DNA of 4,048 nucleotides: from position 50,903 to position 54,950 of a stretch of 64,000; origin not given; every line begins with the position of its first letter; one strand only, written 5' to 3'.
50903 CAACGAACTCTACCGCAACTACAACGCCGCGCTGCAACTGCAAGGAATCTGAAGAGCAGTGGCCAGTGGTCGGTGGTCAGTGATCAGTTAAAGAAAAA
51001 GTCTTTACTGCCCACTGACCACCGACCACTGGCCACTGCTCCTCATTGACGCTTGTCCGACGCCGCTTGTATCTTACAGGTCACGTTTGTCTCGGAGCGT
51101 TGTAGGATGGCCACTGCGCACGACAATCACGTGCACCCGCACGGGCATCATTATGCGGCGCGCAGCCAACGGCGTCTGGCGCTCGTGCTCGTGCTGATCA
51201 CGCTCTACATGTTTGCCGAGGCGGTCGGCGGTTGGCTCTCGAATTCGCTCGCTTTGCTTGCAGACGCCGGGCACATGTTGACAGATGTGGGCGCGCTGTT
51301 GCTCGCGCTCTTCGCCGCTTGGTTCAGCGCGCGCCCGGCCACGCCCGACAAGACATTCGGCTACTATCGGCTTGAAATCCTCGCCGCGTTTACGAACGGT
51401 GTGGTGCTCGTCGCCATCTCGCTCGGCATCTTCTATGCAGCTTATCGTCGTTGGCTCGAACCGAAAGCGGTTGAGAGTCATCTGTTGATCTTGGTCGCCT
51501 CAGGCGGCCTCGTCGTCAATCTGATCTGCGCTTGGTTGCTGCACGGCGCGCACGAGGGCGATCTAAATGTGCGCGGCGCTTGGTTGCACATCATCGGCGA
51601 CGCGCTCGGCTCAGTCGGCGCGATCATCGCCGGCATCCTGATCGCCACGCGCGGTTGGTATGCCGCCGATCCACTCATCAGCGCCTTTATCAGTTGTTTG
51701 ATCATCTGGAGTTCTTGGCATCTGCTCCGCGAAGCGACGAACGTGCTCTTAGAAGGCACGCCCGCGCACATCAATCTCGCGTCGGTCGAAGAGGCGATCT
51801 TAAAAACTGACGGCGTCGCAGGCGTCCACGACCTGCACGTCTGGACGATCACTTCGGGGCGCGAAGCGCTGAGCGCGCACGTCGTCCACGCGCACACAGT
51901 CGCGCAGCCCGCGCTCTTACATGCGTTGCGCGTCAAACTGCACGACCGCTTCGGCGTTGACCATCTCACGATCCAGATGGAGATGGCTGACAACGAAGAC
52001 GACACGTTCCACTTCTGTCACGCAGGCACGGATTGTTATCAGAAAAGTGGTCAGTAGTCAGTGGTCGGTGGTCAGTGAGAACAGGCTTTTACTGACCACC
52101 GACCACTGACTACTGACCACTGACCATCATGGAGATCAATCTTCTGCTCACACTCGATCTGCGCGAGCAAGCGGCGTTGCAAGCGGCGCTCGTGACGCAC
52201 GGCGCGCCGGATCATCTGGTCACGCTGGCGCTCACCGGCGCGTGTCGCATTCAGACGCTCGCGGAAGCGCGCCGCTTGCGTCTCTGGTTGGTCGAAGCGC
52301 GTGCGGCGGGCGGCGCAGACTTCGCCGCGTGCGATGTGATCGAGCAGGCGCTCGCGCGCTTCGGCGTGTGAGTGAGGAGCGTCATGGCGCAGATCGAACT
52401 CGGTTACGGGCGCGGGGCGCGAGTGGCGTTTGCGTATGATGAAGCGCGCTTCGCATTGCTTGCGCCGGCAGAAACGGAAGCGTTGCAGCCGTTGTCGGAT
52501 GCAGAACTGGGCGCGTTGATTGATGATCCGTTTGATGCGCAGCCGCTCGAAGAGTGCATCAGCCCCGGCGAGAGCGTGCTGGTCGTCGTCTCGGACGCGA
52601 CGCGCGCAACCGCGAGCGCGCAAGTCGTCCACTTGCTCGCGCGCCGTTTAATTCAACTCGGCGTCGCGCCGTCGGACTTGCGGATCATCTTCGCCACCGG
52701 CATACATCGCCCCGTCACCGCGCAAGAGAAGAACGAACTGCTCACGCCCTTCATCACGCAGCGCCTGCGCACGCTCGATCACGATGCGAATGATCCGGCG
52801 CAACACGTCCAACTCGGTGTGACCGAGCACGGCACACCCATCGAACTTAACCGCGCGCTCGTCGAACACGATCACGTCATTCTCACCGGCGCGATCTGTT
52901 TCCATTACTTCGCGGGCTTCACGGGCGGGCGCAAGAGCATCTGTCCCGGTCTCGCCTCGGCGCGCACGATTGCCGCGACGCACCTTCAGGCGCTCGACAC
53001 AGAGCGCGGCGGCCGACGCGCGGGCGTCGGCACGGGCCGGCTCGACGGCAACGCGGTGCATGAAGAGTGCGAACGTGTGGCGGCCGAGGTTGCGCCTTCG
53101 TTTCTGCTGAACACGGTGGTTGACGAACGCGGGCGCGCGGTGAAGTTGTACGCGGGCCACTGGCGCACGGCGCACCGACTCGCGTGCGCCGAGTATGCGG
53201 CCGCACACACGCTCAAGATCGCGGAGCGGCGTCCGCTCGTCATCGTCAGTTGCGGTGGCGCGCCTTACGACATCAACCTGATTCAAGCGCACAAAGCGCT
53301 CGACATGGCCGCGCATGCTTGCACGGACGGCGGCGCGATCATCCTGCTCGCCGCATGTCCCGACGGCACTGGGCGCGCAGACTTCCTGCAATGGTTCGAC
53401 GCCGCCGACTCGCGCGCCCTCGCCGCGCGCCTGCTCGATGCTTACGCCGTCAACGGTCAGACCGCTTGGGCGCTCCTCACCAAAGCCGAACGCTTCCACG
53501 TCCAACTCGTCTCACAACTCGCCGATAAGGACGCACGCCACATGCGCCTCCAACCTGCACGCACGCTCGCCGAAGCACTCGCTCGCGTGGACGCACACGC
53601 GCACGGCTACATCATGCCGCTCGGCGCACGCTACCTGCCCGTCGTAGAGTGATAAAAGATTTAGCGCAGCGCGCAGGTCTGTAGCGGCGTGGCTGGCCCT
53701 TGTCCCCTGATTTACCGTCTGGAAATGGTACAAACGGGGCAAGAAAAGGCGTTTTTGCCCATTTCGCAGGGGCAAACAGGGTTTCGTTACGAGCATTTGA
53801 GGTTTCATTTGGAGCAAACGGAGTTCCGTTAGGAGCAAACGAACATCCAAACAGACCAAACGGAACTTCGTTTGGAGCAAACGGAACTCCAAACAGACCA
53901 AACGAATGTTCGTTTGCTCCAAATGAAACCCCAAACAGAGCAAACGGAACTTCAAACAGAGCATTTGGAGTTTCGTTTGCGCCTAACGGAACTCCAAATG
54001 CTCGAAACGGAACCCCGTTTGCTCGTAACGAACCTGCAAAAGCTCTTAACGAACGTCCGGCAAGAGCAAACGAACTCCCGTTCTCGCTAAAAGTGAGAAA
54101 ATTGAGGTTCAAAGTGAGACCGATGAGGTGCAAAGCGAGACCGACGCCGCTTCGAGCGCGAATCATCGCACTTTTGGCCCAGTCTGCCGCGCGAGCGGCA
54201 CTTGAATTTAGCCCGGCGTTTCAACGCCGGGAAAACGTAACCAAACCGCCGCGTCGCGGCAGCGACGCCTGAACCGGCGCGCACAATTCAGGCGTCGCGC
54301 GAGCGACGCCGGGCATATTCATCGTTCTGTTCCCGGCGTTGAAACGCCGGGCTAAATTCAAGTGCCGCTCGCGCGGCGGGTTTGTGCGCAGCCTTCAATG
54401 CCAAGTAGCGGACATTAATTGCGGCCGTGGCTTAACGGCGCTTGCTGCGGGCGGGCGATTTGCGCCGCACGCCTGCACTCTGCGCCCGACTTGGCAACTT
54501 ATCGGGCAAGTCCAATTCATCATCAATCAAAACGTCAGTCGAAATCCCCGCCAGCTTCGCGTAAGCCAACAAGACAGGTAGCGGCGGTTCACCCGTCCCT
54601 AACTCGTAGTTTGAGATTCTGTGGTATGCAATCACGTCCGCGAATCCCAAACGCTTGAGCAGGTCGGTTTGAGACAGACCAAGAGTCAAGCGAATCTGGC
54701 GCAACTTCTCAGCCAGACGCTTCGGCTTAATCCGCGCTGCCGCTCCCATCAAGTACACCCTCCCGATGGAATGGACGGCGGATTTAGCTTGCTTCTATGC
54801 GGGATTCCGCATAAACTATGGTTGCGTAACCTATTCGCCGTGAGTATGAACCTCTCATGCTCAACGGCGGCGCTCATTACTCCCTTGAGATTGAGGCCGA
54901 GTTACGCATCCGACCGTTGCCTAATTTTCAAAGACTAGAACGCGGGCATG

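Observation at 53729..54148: About 420-bp array of 20 phase-locked 21-bp repeats built from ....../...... dyads in a non-coding gap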

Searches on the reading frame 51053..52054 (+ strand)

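Call 34: search_protein_families(library=pfam, proteins=[window:51053-52054:+], max_evalue=0.01)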
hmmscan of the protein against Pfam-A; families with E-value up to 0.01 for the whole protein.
window:51053-52054:+ (334 aa): 2 families
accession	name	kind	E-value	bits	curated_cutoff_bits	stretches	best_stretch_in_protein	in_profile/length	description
PF01545.26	Cation_efflux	-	2e-43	148.9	26.6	1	44-233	3-198/198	Cation efflux family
PF16916.11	ZT_dimer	-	1e-11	45.1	26.7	1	238-310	2-76/78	Dimerisation domain of Zinc Transporter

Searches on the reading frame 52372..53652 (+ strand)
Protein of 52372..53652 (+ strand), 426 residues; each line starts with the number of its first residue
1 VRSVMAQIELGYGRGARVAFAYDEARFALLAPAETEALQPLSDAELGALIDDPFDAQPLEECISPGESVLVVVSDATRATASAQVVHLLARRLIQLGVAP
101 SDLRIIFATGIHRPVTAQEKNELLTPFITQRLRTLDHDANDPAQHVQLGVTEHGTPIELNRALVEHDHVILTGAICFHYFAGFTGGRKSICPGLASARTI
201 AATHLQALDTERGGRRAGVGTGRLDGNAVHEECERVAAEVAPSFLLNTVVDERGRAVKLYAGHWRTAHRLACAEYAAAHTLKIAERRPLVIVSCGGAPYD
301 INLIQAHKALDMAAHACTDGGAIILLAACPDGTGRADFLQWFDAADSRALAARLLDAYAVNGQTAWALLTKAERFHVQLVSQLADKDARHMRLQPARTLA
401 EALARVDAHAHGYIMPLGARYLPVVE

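Call 11: find_encoding_contigs(protein=window:52372-53652:+, flank=6000, max_places=10)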
Protein window:52372-53652:+ (426 aa): no gene with exactly this product is on record in the collection.

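Call 34: search_protein_families(library=pfam, proteins=[window:52372-53649:+], max_evalue=0.01)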
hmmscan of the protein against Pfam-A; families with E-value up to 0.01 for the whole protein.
window:52372-53649:+ (426 aa): 2 families
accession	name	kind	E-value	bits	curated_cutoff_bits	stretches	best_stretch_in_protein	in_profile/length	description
PF09861.14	Lar_N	-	1e-53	182.1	23.3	1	29-209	18-197/204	Lactate racemase N-terminal domain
PF21113.2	LarA_C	-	5.1e-14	52.9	25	1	289-407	8-132/152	Lactate racemase C-terminal domain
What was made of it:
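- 52372..53652 (+): LarA-like gene. It is not part of the module; its 3' end marks where the module is cut off. Pfam Lar_N and LarA_C (call 34).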

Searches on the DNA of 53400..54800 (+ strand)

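Call 6: search_rna_families(source=window, start=53400, end=54800, threshold=evalue, max_evalue=10)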
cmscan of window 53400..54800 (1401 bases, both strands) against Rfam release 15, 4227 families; matches with E-value up to 10: 23.
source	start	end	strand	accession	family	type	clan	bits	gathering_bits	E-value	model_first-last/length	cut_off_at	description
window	54192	54371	+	RF03878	mir-B6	Gene; miRNA;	-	36.2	89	0.0074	1-83/83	no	mir-B6 microRNA precursor family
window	54332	54378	+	RF01687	Acido-Lenti-1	Gene; sRNA;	-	32.9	37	2.5e-05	1-46/46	no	Acido-Lenti-1 RNA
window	54185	54231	-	RF01687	Acido-Lenti-1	Gene; sRNA;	-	32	37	4.5e-05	1-46/46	no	Acido-Lenti-1 RNA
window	53806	53904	-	RF03435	mir-726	Gene; miRNA;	-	25.3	76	0.018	1-87/87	no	mir-726 microRNA precursor family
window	53939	54023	-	RF00971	mir-578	Gene; miRNA;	-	24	98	0.15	1-84/84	no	mir-578 microRNA precursor family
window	53952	54007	+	RF03474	mir-4766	Gene; miRNA;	-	22.5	72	0.17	1-56/56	no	mir-4766 microRNA precursor family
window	53812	54003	-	RF03483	MIR319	Gene; miRNA;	-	22.3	54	0.081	1-92/92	no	MIR319 microRNA precursor family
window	53950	54005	-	RF03474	mir-4766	Gene; miRNA;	-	21.9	72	0.25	1-56/56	no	mir-4766 microRNA precursor family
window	53914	54010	+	RF02316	TtnuHACA9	Gene; snRNA; snoRNA; HACA-box;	-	21.4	100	1.3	1-135/135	no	Tetrahymena snoRNA TtnuHACA9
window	53941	54027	-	RF00804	mir-240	Gene; miRNA;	-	20.4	67.5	0.83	1-99/99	no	mir-240 microRNA precursor family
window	53857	53937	-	RF03896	MIR2275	Gene; miRNA;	-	18.7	60.5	2.6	1-95/95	no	MIR2275 microRNA precursor family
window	53959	54003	+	RF03483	MIR319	Gene; miRNA;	-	18.2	54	1.2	1-92/92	no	MIR319 microRNA precursor family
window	54205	54363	+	RF02690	BTH_s1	Gene; sRNA;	-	17.7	74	0.15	1-205/205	no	Burkholderia sRNA 1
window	53857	53937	-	RF03957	mir-5856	Gene; miRNA;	-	17.5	90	2.1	1-70/70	no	mir-5856 microRNA precursor family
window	53821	53931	-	RF03966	mir-76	Gene; miRNA;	-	16.9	75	3.3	1-80/80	no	mir-76 microRNA precursor family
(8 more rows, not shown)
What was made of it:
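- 54186..54377 (.): Composite palindrome between the XRE stop codon and the array, with 48-nt perfect arms and inner hairpins. It is probably the XRE terminator or a REP-like insertion. Other modules have a different palindrome at this place. Acido-Lenti-1 hits of 32-33 bits on both arms, below the gathering score of 37 (call 6).
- On Acido-Lenti-1 RNA (RF01687), for the neighbouring palindrome only: 32.9 and 32.0 bits for 54332-54378 (+) and 54185-54231 (-) (call 6).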

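Call 67: search_dna_similar(query=window:53700-54170:+, collection=plasmids, mode=distant, max_rows=10)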
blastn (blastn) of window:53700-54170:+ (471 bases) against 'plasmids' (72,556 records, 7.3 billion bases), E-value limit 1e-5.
No match.

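Call 68: search_dna_similar(query=window:53700-54170:+, collection=phages, mode=distant, max_rows=10)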
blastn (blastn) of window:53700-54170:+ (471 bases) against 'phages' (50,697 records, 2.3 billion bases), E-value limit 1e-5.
No match.
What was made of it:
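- Tried and rejected: DNA searches of the plasmid and phage collections found nothing (calls 67, 68).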
